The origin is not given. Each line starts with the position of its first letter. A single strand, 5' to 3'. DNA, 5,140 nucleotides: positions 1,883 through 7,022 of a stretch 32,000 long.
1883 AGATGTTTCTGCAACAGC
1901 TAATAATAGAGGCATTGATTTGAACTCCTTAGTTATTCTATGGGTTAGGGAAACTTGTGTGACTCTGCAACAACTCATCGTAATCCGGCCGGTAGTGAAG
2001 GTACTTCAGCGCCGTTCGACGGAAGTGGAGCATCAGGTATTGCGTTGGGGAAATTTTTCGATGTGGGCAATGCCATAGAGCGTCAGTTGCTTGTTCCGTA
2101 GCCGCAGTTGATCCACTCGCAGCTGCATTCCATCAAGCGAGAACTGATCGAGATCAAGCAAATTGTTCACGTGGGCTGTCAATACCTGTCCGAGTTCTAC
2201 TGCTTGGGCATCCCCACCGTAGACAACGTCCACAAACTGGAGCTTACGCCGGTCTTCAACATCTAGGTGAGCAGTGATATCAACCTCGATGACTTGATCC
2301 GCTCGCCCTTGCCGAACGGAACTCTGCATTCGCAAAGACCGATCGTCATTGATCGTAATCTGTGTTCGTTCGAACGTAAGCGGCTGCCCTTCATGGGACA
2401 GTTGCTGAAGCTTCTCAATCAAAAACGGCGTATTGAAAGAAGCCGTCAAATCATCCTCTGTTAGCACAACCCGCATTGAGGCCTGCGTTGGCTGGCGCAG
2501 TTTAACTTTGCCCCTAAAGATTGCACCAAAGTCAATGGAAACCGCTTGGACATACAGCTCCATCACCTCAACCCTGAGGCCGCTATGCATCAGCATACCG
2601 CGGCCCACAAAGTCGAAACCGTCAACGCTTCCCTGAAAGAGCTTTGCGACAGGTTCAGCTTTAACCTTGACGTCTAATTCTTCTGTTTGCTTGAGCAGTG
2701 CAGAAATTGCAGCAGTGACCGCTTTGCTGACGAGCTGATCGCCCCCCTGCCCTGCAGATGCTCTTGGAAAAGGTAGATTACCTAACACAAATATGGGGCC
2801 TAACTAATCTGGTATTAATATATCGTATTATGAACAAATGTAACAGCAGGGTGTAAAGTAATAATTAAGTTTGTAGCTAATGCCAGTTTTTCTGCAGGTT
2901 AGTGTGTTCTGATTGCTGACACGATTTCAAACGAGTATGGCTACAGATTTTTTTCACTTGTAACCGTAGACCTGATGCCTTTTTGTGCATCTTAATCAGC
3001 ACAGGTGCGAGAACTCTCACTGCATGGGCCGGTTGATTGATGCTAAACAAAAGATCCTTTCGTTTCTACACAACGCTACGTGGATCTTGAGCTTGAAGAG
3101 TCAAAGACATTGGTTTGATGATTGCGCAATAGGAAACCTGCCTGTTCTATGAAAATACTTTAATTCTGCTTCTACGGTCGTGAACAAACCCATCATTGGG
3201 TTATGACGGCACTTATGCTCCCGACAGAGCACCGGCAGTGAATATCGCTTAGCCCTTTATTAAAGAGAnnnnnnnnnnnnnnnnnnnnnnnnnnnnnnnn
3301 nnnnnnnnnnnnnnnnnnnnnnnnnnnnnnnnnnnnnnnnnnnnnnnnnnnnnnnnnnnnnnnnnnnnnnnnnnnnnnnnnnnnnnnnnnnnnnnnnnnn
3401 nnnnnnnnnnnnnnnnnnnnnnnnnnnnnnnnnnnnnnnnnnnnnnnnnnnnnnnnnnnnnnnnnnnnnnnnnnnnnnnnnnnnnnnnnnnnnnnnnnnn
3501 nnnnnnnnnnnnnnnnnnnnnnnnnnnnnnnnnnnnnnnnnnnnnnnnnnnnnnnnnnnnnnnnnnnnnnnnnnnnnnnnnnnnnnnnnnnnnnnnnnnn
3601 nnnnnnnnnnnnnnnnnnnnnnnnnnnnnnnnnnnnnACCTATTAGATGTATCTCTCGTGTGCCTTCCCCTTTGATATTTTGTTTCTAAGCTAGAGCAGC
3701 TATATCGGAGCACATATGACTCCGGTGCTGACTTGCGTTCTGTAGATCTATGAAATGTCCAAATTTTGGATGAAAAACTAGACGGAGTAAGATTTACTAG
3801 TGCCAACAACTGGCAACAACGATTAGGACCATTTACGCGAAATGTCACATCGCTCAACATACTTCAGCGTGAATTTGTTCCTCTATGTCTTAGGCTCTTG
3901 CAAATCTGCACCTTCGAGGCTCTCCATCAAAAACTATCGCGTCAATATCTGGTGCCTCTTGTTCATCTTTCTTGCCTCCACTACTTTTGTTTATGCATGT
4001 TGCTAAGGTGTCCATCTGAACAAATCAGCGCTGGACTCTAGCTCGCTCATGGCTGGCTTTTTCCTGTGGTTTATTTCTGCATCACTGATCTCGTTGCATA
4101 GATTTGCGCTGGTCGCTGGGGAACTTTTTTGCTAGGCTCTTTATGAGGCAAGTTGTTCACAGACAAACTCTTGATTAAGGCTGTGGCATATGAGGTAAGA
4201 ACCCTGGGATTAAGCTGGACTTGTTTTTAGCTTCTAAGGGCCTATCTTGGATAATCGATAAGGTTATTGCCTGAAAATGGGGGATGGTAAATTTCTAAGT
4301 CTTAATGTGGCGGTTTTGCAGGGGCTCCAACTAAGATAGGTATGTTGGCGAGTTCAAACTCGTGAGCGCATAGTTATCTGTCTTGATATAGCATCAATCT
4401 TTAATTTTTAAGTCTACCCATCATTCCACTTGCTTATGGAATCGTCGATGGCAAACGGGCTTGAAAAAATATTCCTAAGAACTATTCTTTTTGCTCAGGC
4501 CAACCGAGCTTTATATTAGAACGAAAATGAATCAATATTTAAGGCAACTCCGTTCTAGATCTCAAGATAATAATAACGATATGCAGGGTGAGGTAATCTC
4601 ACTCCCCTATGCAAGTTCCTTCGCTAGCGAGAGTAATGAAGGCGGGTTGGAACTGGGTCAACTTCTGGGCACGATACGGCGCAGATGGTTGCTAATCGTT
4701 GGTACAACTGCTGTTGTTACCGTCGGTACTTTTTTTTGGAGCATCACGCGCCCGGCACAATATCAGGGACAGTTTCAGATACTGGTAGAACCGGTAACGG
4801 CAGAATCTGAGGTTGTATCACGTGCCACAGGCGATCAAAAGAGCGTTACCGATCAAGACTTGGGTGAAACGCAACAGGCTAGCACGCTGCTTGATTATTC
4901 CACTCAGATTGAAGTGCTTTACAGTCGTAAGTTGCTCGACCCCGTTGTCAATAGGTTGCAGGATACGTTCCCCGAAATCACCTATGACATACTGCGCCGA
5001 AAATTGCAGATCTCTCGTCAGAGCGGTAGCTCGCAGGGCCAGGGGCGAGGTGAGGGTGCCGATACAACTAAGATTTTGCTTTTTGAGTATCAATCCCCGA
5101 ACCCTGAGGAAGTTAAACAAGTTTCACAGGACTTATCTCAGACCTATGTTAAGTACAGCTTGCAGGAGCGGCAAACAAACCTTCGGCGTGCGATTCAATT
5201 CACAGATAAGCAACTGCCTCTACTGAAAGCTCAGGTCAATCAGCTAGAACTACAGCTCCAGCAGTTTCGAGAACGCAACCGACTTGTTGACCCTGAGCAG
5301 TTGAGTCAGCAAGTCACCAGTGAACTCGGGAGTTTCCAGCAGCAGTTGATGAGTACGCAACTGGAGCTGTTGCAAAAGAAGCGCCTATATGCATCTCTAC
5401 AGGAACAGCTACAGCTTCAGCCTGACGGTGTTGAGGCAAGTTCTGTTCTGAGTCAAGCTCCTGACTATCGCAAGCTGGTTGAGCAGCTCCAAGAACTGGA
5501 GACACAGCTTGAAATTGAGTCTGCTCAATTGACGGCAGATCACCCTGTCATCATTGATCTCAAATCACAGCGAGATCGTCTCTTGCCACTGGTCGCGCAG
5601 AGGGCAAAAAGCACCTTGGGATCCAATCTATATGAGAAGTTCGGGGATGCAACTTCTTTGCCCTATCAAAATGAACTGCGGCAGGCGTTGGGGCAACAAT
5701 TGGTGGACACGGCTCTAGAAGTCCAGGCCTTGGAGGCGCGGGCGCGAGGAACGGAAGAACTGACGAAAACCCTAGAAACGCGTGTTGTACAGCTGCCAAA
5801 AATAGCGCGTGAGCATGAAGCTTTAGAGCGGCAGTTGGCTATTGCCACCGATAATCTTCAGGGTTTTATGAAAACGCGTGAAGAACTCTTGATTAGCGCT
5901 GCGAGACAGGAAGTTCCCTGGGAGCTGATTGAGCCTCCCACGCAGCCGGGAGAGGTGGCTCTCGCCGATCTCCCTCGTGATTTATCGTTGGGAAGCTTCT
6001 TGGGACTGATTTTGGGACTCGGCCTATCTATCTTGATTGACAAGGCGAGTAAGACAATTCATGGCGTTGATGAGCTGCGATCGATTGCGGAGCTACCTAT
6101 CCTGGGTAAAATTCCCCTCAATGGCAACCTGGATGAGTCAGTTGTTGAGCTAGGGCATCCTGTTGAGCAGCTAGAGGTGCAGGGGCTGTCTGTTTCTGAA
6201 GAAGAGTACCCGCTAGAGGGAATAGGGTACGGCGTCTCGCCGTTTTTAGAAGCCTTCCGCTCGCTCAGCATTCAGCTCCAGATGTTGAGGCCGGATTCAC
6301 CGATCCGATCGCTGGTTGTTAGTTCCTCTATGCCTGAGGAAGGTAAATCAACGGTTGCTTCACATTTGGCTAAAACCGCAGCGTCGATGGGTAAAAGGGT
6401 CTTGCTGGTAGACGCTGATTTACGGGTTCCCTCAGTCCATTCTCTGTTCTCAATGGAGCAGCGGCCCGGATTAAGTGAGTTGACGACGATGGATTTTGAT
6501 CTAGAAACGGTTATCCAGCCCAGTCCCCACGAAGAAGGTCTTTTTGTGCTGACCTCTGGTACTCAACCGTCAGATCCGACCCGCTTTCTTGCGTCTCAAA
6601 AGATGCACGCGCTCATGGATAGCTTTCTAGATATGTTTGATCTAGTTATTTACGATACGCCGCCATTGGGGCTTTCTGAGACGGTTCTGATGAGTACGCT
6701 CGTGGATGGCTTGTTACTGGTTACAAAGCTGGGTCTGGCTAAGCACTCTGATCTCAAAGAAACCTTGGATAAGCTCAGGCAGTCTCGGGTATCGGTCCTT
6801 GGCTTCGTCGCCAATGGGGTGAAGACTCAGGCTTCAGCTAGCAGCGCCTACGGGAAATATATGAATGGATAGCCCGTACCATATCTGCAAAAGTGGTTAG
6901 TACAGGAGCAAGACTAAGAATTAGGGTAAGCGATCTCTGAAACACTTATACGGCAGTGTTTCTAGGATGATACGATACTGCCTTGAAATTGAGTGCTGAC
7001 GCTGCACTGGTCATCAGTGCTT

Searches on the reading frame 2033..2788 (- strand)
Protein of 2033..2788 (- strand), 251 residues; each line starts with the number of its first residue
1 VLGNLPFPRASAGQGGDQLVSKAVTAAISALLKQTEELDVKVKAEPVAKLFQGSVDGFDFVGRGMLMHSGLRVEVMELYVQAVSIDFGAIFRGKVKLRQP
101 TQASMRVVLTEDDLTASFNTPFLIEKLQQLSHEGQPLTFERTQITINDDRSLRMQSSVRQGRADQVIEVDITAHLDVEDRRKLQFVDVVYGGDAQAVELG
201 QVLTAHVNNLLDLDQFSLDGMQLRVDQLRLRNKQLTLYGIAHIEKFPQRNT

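Call 10: search_protein_families(library=pfam, proteins=[window:2033-2788:-], max_evalue=0.01)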
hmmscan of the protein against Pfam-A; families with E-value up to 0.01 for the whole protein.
window:2033-2788:- (251 aa): 1 family
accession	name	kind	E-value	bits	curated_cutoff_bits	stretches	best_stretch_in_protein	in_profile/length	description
PF11209.13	LmeA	-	7.5e-38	131.2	27.3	1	12-239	2-216/217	LmeA-like phospholipid-binding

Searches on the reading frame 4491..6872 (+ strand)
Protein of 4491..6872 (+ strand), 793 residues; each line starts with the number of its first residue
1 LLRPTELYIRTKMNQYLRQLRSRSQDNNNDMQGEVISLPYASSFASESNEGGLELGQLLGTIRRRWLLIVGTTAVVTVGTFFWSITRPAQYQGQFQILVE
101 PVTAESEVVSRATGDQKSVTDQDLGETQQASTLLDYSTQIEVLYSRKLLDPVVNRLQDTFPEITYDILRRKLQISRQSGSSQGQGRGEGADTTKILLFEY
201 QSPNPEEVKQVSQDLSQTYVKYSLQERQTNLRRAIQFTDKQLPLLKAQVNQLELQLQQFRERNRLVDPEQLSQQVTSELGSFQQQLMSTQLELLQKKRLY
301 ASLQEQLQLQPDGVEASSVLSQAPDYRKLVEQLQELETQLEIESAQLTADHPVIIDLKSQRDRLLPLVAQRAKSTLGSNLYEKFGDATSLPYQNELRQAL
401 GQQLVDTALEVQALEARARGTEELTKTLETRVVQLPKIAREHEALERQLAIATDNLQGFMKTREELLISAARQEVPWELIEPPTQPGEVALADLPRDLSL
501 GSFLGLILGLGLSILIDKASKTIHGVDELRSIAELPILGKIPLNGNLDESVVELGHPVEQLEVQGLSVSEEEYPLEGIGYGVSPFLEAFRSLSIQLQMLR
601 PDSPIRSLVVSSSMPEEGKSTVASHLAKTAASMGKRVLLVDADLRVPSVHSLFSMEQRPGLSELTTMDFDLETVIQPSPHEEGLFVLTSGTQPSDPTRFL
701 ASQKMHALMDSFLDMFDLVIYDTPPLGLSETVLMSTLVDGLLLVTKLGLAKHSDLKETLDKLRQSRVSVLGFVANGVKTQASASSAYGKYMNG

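Call 10: search_protein_families(library=pfam, proteins=[window:4491-6872:+], max_evalue=0.01)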
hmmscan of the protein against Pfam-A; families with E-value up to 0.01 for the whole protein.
window:4491-6872:+ (793 aa): 6 families
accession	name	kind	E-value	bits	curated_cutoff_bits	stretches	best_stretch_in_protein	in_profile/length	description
PF02706.20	Wzz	-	3.2e-10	40.6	25.5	1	53-155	3-90/91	Chain length determinant protein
PF10609.15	ParA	-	2.2e-09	37.6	27.1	1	609-776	7-174/246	NUBPL iron-transfer P-loop NTPase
PF01656.29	CbiA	-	2.8e-07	31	25.4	1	616-782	9-88/125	CobQ/CobB/MinD/ParA nucleotide binding domain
PF13614.12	AAA_31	-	4.3e-07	30.5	27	1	618-732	14-135/177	AAA domain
PF09140.17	MipZ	-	2.5e-05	24.1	20.7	1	609-730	4-114/262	ATPase MipZ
PF16575.11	CLP1_P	-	0.00066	20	26.6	1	618-645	6-33/188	mRNA cleavage and polyadenylation factor CLP1 P-loop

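Call 35: search_protein_families(library=ncbifam, proteins=[window:4491-6872:+], max_evalue=0.001)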
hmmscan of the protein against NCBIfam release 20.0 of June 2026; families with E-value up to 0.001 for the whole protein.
window:4491-6872:+ (793 aa): 15 families
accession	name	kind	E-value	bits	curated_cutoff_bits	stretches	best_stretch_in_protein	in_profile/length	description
TIGR01007.1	eps_fam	subfamily_domain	1e-40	139.5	108.05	1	587-790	1-203/204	polysaccharide biosynthesis tyrosine autokinase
TIGR01005.1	eps_transp_fam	subfamily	3.6e-38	131.3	411.7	1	51-782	2-723/754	exopolysaccharide transport protein family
TIGR03007.1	pepcterm_ChnLen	equivalog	5.1e-38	130.6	278.85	1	62-549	11-468/498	XrtA system polysaccharide chain length determinant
NF007350.0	PRK09841.1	equivalog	1.5e-36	125.8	1248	1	412-788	342-714/726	tyrosine-protein kinase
NF008568.0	PRK11519.1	equivalog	1.3e-35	122.8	1068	2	420-790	350-711/720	tyrosine-protein kinase Wzc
TIGR03018.1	pepcterm_TyrKin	hypoth_equivalog_domain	6.9e-29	100.7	230.65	1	607-768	37-202/207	XrtA-associated tyrosine autokinase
TIGR03029.1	EpsG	equivalog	1.6e-25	89.8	313.8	1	582-775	80-273/274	chain length determinant protein tyrosine kinase EpsG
TIGR01969.1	minD_arch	subfamily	4.1e-12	45.8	201.75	1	608-781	3-174/251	cell division ATPase MinD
TIGR03815.1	CpaE_hom_Actino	equivalog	2.1e-10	40.2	154.45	1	617-746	123-253/340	septum site-determining protein Ssd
TIGR03017.1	EpsF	equivalog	6.4e-09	35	422.75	1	415-541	317-443/444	chain length determinant protein EpsF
NF041136.1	MrpORP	equivalog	6.6e-07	28.9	450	1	608-663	8-63/365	iron-sulfur cluster carrier protein MrpORP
NF047398.1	AAA_KGGVGR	domain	2.3e-06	28.1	90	1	618-676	15-71/190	KGGVGR-motif variant AAA ATPase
NF041546.1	ParA_partition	equivalog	2.6e-06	27.2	180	1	618-644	12-38/203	ParA family partition ATPase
TIGR01968.1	minD_bact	equivalog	3.8e-06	26.4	212.9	1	608-725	4-121/261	septum site-determining protein MinD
NF008669.0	PRK11670.1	equivalog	0.00056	18.9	348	0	608-667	110-170/369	iron-sulfur cluster carrier protein ApbC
